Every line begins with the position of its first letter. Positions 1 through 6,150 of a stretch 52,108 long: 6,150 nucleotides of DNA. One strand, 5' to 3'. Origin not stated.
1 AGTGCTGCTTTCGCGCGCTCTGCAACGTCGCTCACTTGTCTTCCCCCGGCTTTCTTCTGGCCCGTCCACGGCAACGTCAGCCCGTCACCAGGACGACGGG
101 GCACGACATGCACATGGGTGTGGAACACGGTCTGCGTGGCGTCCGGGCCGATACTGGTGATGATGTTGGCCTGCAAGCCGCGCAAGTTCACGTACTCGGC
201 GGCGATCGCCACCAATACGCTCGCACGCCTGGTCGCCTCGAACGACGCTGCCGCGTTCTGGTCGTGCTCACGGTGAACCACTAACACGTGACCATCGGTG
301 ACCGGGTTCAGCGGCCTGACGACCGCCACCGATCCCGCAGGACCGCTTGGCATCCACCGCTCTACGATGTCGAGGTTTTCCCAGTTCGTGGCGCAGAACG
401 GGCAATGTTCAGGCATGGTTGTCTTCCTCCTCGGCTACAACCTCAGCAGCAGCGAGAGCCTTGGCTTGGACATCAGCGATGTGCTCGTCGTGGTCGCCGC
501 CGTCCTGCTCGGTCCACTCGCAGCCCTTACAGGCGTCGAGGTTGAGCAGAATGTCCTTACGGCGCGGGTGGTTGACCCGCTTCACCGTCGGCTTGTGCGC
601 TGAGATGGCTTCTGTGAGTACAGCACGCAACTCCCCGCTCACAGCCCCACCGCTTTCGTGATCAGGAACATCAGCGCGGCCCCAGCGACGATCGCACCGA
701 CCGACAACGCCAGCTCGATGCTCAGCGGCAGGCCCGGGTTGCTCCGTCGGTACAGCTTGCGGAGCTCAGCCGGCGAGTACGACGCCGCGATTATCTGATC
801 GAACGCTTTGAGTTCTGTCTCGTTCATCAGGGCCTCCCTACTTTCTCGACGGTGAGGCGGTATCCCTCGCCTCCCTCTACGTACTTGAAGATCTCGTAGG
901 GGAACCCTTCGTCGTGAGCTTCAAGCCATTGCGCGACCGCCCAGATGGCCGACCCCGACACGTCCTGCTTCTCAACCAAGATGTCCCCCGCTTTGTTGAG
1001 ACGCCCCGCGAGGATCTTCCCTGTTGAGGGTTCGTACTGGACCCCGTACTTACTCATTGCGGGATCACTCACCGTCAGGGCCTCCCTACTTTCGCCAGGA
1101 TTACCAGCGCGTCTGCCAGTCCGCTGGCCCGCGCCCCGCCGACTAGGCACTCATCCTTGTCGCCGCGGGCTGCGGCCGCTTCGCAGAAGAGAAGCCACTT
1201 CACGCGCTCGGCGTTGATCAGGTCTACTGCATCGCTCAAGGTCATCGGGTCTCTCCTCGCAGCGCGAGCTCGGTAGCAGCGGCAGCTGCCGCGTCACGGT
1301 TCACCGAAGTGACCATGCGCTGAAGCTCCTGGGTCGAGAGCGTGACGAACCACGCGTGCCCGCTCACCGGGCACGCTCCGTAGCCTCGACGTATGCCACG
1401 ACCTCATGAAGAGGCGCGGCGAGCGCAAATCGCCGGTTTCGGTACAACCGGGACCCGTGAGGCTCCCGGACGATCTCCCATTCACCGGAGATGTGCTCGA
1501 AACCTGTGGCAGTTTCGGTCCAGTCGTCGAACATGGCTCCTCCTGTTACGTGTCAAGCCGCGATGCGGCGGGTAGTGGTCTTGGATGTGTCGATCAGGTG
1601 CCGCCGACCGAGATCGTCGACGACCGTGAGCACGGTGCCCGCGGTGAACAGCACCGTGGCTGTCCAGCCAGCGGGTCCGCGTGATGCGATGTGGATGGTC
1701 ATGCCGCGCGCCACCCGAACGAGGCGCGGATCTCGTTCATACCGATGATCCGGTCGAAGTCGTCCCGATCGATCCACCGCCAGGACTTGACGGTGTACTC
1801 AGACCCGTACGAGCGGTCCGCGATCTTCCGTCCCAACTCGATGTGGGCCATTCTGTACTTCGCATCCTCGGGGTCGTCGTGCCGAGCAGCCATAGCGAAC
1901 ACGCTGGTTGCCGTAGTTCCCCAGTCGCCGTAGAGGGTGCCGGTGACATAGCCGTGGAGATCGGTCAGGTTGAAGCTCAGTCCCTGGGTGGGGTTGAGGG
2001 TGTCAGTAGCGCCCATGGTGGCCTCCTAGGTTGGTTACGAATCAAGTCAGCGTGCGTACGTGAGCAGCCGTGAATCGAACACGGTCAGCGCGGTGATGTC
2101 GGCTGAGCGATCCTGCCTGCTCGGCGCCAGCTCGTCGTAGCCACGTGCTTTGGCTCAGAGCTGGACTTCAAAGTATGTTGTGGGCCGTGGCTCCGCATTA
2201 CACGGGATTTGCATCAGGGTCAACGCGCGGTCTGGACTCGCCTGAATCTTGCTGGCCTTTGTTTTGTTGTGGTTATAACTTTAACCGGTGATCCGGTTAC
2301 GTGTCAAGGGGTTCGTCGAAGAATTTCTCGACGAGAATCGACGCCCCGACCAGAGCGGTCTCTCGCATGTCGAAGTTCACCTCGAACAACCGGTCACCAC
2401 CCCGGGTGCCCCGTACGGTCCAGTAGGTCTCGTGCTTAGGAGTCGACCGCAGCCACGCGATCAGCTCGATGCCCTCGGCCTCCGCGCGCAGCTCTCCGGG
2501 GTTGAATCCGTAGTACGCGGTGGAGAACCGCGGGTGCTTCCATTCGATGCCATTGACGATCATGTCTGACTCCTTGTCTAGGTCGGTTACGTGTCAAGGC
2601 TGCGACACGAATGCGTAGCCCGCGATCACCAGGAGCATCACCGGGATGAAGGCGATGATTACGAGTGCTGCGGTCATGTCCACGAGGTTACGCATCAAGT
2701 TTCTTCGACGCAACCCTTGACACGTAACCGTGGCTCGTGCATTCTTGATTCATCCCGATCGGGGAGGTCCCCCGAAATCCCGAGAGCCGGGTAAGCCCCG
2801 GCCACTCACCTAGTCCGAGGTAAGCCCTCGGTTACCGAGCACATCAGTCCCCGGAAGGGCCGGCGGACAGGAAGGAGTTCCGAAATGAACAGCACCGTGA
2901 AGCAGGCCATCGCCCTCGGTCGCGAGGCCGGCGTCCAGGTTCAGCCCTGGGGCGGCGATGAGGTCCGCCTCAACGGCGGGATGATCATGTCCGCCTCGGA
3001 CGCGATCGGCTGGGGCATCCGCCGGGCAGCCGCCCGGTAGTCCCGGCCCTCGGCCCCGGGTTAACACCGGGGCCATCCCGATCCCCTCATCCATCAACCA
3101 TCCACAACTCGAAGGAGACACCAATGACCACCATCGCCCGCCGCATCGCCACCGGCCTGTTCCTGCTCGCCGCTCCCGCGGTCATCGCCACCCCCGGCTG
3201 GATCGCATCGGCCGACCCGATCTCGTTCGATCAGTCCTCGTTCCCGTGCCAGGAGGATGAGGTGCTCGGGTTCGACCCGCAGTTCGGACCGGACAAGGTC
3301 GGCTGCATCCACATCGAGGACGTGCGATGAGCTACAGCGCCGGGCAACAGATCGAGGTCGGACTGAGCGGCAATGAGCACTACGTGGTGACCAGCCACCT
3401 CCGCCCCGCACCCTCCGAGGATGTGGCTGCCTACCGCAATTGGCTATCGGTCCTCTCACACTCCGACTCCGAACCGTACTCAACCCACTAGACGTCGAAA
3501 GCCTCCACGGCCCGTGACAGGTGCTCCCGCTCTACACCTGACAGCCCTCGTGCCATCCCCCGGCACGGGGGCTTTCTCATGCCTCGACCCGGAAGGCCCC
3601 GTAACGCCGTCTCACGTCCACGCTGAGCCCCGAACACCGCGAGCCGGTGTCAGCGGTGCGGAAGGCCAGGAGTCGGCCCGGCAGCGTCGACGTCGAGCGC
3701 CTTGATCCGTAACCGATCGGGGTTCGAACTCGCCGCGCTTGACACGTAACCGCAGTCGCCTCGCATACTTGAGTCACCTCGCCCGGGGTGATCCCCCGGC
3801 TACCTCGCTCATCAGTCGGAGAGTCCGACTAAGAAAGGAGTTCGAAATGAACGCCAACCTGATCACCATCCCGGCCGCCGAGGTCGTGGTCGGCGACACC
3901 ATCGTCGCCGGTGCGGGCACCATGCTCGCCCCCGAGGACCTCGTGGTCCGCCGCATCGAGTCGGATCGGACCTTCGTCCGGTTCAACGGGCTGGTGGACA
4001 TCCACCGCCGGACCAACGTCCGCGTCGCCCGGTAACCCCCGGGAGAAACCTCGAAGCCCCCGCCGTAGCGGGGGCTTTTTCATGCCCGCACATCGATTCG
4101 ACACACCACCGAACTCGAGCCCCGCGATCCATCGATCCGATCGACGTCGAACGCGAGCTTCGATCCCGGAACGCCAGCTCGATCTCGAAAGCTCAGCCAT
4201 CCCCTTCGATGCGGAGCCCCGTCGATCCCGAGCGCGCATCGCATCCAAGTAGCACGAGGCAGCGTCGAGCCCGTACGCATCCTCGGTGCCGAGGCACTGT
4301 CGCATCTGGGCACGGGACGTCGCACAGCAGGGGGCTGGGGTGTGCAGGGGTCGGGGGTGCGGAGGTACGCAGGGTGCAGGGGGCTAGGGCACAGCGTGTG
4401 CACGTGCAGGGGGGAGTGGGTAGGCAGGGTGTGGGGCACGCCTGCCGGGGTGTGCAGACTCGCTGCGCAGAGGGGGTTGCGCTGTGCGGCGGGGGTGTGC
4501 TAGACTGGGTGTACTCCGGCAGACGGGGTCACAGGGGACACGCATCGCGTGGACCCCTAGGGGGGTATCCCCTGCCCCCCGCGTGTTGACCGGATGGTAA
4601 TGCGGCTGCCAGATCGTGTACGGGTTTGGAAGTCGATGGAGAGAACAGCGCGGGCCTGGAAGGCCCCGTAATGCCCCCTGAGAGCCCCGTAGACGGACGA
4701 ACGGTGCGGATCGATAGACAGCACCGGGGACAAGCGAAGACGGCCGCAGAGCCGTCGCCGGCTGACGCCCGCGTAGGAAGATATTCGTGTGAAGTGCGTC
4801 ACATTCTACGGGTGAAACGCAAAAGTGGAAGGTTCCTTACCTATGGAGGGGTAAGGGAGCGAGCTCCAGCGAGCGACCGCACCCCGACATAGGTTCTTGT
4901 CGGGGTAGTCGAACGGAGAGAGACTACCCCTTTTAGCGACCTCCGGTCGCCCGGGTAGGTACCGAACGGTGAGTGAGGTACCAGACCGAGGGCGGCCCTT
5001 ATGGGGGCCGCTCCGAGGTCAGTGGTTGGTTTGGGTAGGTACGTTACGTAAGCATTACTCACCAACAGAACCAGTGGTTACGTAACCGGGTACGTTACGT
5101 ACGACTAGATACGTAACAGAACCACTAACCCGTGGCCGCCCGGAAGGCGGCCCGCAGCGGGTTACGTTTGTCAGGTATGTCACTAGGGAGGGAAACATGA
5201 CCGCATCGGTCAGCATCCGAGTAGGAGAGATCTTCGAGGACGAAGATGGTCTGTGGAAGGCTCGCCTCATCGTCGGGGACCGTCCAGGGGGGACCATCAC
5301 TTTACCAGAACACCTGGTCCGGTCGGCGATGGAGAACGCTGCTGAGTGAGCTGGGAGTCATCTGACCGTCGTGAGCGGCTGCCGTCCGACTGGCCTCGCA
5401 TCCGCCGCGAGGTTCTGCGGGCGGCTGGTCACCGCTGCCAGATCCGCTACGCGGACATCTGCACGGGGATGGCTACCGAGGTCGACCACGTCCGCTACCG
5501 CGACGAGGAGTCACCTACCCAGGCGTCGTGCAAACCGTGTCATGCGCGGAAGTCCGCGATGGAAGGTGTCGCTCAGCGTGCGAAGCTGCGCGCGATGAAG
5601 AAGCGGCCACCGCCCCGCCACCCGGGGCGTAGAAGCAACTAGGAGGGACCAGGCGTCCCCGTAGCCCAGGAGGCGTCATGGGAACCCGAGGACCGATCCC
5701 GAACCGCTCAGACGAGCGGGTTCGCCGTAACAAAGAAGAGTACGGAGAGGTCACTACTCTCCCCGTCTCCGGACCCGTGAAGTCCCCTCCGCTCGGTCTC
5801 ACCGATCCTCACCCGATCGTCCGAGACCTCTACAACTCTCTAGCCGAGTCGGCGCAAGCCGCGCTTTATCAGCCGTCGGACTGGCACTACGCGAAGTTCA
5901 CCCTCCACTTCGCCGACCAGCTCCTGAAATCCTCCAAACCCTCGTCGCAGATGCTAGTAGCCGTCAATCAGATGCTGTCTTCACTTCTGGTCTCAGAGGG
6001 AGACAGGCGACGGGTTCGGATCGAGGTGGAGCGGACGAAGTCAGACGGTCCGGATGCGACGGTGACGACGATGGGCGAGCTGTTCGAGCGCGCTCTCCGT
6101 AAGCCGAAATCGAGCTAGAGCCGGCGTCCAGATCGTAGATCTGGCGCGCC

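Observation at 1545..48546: Genome-wide oriented 13-mer network (stoperator-type silencing sites) tied to the resident repressor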

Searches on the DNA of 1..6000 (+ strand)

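Call 6: search_dna_similar(query=window:1-6000:+, collection=phages, mode=near, max_rows=12)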
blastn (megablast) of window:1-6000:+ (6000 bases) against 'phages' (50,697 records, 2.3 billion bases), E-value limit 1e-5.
Records with a match: 554; places in all: 952; records where one place covers at least 80% of the query: 0.
Best place of each record, by identity: >=99% 5; 95-99% 104; 90-95% 401; 80-90% 44.
By first word of the organism name: Mycobacterium 554.
By host as written in the record: Mycobacterium smegmatis mc2 155 392; Mycobacterium smegmatis mc#155 64; Mycobacterium smegmatis mc2155 42; Mycobacterium sp. 20; - 10; Mycobacterium smegamtis mc2 155 8; Mycobacterium smegmatius mc2 155 7; Mycobacterium 3; and 6 more.
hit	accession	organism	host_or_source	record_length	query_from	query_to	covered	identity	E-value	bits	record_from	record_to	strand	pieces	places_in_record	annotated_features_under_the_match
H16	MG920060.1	Mycobacterium phage Bob3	Mycobacterium smegmatis mc2 155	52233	630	4600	55%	92.8%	0e+0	4768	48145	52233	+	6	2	86: hypothetical protein | 85: hypothetical protein | 90: hypothetical protein | 80: hypothetical protein | 93: hypothetical protein | and 11 other names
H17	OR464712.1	Mycobacterium phage terelak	Mycolicibacterium smegmatis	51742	637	5925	54%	93.3%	0e+0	4743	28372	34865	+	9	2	hypothetical protein (x13) | HNH endonuclease domain protein | tail protein | Internal stop codon at 28597. Frameshift due to deletion around ... | Frameshift due to deletion around 29185.; label: hypothetical protein ... | and 1 other names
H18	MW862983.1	Mycobacterium phage Marsha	Mycobacterium smegmatis mc#155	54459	604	4600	53%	92.1%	0e+0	4456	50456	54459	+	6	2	89: hypothetical protein | 88: hypothetical protein | 90: hypothetical protein | 93: membrane protein | 97: hypothetical protein | and 12 other names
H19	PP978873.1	Mycobacterium phage Applejack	Mycobacterium smegmatis mc2155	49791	630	4600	52%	93.0%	0e+0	4574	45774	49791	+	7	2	84: hypothetical protein | 83: hypothetical protein | 85: hypothetical protein | 88: hypothetical protein | 79: membrane protein | and 9 other names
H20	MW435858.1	Mycobacterium phage Gandalf20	Mycobacterium smegmatis mc#155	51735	630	4600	52%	92.6%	0e+0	4483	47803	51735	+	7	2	94: hypothetical protein | 86: hypothetical protein | 83: hypothetical protein | 92: hypothetical protein | 90: membrane protein | and 12 other names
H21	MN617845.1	Mycobacterium phage BaconJack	Mycobacterium smegmatis mc#155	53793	630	4600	53%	91.8%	0e+0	4366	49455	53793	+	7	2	90: hypothetical protein | 88: hypothetical protein | 85: hypothetical protein | 94: hypothetical protein | 86: DnaJ-like chaperonin | and 12 other names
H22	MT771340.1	Mycobacterium phage Jorgensen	Mycobacterium smegmatis mc2 155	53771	604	4600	53%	90.9%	0e+0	4224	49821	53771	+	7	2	96: hypothetical protein | 95: hypothetical protein | 97: hypothetical protein | 100: membrane protein | 91: hypothetical protein | and 8 other names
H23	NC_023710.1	Mycobacterium phage RidgeCB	Mycobacterium smegmatis mc2 155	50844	638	4600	51%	90.9%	0e+0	4045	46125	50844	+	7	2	85: hypothetical protein | 84: hypothetical protein | 93: hypothetical protein | 77: putative trans-sialidase | 91: hypothetical protein | and 15 other names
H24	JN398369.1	Mycobacterium phage RidgeCB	Mycobacterium smegmatis mc2 155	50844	638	4600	51%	90.9%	0e+0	4045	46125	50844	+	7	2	85: hypothetical protein | 84: hypothetical protein | 93: hypothetical protein | 77: hypothetical protein | 91: hypothetical protein | and 15 other names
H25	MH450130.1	Mycobacterium phage Rohr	Mycobacterium smegmatis mc2 155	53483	630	4600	49%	92.0%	0e+0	4104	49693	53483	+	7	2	93: hypothetical protein | 88: hypothetical protein | 87: hypothetical protein | 92: hypothetical protein | 83: hypothetical protein | and 7 other names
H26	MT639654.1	Mycobacterium phage Jerm2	Mycobacterium smegmatis mc2 155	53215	630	4600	49%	91.7%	0e+0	4056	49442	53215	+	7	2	86: hypothetical protein | 85: hypothetical protein | 90: membrane protein | 81: membrane protein | 91: hypothetical protein | and 8 other names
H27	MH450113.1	Mycobacterium phage BigMau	Mycobacterium smegmatis mc2 155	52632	630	4600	49%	91.7%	0e+0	4051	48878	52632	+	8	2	87: hypothetical protein | 86: hypothetical protein | 91: hypothetical protein | 82: hypothetical protein | 92: hypothetical protein | and 7 other names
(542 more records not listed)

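Call 8: get_annotated_region(hit=H16, flank=1000)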
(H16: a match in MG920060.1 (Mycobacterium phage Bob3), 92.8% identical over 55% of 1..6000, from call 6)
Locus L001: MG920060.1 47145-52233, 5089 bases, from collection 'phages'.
description: Mycobacterium phage Bob3, complete genome.
organism: Mycobacterium phage Bob3 (NCBI taxid 2099646)
taxonomy: Viruses; Duplodnaviria; Heunggongvirae; Uroviricota; Caudoviricetes; Fromanvirus
host: Mycobacterium smegmatis mc2 155; source: soil; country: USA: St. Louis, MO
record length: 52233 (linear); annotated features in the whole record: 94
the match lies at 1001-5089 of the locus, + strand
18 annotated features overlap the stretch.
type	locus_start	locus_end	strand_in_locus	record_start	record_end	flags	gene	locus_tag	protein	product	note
CDS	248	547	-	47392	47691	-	77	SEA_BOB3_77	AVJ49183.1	hypothetical protein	-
CDS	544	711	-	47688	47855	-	78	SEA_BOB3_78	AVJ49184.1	hypothetical protein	-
CDS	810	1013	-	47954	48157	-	79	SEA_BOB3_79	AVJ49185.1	hypothetical protein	-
CDS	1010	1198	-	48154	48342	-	80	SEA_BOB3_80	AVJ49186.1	hypothetical protein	-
CDS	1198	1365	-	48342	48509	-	81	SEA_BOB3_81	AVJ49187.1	hypothetical protein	-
CDS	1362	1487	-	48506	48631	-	82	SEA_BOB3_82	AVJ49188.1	hypothetical protein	-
CDS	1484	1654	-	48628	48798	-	83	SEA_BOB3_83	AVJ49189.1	hypothetical protein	-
CDS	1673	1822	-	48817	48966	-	84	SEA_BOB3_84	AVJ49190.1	hypothetical protein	-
CDS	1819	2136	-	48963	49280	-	85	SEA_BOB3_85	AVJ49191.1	hypothetical protein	-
CDS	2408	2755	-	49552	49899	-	86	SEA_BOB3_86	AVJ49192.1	hypothetical protein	-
CDS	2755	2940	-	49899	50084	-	87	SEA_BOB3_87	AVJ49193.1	hypothetical protein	-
CDS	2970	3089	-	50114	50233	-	88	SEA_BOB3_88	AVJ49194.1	hypothetical protein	-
CDS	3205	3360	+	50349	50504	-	89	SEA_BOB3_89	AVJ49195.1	hypothetical protein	-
CDS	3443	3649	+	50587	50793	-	90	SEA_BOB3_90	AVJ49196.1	hypothetical protein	-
CDS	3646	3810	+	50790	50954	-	91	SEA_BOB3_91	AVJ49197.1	hypothetical protein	-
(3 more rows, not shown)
